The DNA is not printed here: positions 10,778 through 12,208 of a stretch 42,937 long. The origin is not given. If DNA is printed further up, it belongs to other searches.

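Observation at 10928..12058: TRAM-less methylthiotransferase homologue embedded in a peptide-modification cluster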

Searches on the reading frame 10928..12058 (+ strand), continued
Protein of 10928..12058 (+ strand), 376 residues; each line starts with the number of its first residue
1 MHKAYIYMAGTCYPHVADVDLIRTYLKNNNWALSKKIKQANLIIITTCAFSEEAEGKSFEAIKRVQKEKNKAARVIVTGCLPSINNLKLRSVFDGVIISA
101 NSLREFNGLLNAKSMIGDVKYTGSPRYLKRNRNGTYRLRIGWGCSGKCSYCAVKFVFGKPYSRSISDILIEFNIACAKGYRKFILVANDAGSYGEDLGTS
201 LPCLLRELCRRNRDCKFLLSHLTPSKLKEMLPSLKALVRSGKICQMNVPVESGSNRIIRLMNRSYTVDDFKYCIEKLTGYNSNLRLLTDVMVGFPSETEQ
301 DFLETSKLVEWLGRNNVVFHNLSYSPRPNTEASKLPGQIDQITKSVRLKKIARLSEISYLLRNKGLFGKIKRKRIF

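Call 27: find_encoding_contigs(protein=P0002, flank=10000, max_places=2)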
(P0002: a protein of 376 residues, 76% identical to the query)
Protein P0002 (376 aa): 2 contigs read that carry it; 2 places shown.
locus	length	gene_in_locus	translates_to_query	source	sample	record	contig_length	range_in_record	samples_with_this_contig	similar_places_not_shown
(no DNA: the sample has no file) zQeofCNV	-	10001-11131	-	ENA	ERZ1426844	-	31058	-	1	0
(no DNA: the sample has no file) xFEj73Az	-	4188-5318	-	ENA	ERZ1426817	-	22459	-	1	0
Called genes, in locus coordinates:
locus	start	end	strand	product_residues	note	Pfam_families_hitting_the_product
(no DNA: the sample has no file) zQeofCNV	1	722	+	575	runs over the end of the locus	PF13231:PMT_2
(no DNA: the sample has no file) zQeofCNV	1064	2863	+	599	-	PF12895:ANAPC3 (weak), PF00515:TPR_1, PF07719:TPR_2 (weak), PF13181:TPR_8 (weak), PF13424:TPR_12 (weak), PF13414:TPR_11 (weak), PF14559:TPR_19, PF13414:TPR_11 (weak), +10 more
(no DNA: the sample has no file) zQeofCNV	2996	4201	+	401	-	PF14907:NTP_transf_5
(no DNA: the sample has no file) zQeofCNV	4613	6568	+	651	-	PF04055:Radical_SAM, PF27840:ScmC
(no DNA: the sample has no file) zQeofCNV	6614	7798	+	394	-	PF04055:Radical_SAM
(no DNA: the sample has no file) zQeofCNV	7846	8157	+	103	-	PF05402:PqqD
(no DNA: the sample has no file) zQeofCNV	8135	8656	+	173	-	PF00717:Peptidase_S24 (weak)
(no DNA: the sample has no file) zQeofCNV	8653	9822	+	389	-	PF04055:Radical_SAM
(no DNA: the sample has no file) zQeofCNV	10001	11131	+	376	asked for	PF00919:UPF0004, PF04055:Radical_SAM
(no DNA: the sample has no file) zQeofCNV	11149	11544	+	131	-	PF07238:PilZ (weak)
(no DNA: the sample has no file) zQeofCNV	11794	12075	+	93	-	-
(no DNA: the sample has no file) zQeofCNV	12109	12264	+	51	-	PF04021:Class_IIIsignal (faint)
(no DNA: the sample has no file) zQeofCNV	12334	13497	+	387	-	PF04055:Radical_SAM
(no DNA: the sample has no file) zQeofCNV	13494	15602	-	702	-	PF01564:Spermine_synth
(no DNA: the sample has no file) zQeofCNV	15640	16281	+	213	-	PF02683:DsbD_TM, PF13386:DsbD_2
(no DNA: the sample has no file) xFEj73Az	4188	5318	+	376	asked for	PF00919:UPF0004, PF04055:Radical_SAM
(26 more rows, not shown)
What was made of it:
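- (5) The 76%-identical homologue P0002 sits in the same SPASM/PqqD/S24 cluster but at a different position (call 27).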

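Call 28: find_encoding_contigs(protein=P0010, flank=8000, max_places=1)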
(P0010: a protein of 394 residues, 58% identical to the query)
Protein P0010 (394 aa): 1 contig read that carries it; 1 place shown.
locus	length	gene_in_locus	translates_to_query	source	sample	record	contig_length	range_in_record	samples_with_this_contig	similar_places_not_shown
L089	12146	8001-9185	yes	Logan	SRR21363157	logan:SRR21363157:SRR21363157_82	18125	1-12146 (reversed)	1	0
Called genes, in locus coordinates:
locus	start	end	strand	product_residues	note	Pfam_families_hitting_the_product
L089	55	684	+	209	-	PF00011:HSP20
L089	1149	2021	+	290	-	PF19413:YaiO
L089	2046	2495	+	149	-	PF07366:SnoaL, PF12680:SnoaL_2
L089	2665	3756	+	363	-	PF00478:IMPDH (faint), PF03060:NMO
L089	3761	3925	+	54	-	-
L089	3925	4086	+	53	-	-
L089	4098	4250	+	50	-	PF23477:zf_Tbcl_2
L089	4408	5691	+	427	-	PF02310:B12-binding, PF04055:Radical_SAM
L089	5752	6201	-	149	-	PF07813:LTXXQ (weak)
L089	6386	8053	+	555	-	PF02543:Carbam_trans_N, PF16861:Carbam_trans_C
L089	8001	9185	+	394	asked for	PF00919:UPF0004, PF04055:Radical_SAM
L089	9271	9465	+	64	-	-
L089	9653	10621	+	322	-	PF03130:HEAT_PBS (faint), PF13646:HEAT_2, PF02985:HEAT (faint), PF13646:HEAT_2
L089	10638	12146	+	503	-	?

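Call 29: find_encoding_contigs(protein=P0021, flank=8000, max_places=1)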
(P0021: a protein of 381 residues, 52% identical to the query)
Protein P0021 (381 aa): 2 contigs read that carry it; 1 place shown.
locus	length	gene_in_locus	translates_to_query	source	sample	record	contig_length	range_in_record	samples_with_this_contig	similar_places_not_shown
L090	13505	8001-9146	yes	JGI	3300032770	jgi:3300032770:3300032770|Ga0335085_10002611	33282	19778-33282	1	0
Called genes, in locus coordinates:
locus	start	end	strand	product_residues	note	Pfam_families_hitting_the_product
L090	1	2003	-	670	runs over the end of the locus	PF00884:Sulfatase, PF01663:Phosphodiest (faint), PF16347:SGSH_C (weak)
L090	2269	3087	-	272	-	PF00106:adh_short, PF08659:KR, PF13561:adh_short_C2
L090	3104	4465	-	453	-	PF01565:FAD_binding_4, PF04030:ALO (weak)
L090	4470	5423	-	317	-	PF01040:UbiA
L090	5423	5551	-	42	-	-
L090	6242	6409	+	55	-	-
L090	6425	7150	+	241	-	-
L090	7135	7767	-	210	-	-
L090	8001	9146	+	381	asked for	PF00919:UPF0004, PF04055:Radical_SAM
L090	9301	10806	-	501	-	PF04055:Radical_SAM, PF13353:Fer4_12 (weak)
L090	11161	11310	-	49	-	-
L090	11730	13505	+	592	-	?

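Call 39: search_solved_structures(query=A1, max_evalue=0.00001, show_alignments=4)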
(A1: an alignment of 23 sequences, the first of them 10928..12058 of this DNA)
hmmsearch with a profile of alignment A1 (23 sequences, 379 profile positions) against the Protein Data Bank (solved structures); distinct sequences matched with E-value up to 0.00001: 5.
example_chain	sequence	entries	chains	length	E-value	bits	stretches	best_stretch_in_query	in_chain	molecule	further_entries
4jc0_A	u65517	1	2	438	1.2e-52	182.2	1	11-354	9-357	Ribosomal protein S12 methylthiotransferase RimO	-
7mjv_A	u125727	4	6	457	1e-47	166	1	3-356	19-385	tRNA-2-methylthio-N(6)-dimethylallyladenosine synthase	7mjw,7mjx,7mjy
7mjz_A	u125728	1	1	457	1.2e-47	165.7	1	3-356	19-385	tRNA-2-methylthio-N(6)-dimethylallyladenosine synthase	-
2qgq_A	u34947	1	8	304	8.8e-40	139.8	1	138-354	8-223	Protein TM_1862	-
9ccb_A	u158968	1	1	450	6.9e-19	71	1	137-316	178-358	Radical SAM core domain-containing protein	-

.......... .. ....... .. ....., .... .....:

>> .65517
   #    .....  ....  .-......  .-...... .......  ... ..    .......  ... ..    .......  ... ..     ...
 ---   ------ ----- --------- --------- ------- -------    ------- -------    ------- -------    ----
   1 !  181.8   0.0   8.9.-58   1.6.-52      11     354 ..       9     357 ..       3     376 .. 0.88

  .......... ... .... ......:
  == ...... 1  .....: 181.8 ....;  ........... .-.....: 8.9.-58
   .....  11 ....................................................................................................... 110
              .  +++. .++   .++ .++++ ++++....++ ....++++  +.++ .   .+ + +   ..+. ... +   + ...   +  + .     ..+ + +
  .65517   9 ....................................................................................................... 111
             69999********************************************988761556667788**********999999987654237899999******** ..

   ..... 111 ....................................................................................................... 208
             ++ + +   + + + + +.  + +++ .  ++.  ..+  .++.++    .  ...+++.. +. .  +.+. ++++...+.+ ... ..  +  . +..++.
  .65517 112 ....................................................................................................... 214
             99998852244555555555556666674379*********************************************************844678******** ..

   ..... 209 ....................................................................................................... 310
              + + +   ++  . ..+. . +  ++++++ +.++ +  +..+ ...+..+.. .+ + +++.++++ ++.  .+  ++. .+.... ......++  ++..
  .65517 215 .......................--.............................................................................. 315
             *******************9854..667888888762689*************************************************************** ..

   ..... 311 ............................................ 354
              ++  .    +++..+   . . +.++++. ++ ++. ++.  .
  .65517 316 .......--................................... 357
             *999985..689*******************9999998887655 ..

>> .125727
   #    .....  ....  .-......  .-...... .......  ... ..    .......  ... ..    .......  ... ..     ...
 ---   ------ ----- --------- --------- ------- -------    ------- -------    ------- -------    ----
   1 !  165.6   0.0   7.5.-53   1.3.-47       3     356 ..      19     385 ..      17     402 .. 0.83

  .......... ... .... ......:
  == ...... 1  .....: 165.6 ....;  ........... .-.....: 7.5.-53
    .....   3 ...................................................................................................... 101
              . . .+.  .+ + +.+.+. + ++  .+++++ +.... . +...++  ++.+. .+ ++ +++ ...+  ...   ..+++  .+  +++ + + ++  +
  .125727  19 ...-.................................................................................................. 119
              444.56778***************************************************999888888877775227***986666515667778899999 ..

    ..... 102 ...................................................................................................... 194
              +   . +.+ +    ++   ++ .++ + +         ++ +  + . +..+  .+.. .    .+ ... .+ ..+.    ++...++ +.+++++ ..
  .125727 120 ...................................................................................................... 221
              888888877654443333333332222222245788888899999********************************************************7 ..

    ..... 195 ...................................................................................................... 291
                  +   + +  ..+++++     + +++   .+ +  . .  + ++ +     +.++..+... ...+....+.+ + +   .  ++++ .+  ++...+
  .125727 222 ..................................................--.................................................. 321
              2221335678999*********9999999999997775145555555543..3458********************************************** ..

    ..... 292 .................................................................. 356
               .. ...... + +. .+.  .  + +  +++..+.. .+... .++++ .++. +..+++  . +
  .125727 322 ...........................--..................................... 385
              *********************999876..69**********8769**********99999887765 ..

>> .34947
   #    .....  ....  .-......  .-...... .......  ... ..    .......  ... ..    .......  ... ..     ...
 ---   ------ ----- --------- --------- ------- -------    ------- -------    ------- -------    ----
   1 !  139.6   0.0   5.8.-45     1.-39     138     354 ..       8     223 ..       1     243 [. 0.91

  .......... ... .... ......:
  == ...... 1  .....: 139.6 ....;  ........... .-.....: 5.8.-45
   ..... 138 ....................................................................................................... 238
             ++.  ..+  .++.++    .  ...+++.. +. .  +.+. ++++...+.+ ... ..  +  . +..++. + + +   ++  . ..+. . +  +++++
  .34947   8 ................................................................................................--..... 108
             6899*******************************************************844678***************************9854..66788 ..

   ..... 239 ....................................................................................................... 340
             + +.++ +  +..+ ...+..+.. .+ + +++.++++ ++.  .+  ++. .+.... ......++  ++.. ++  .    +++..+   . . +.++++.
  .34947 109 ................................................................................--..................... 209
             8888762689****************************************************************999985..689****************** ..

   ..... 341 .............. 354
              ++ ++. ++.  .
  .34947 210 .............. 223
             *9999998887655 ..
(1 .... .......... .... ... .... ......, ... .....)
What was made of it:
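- Checked: The six Cys align with the cluster ligands of RimO 4JC0 and MiaB 7MJV (call 39).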
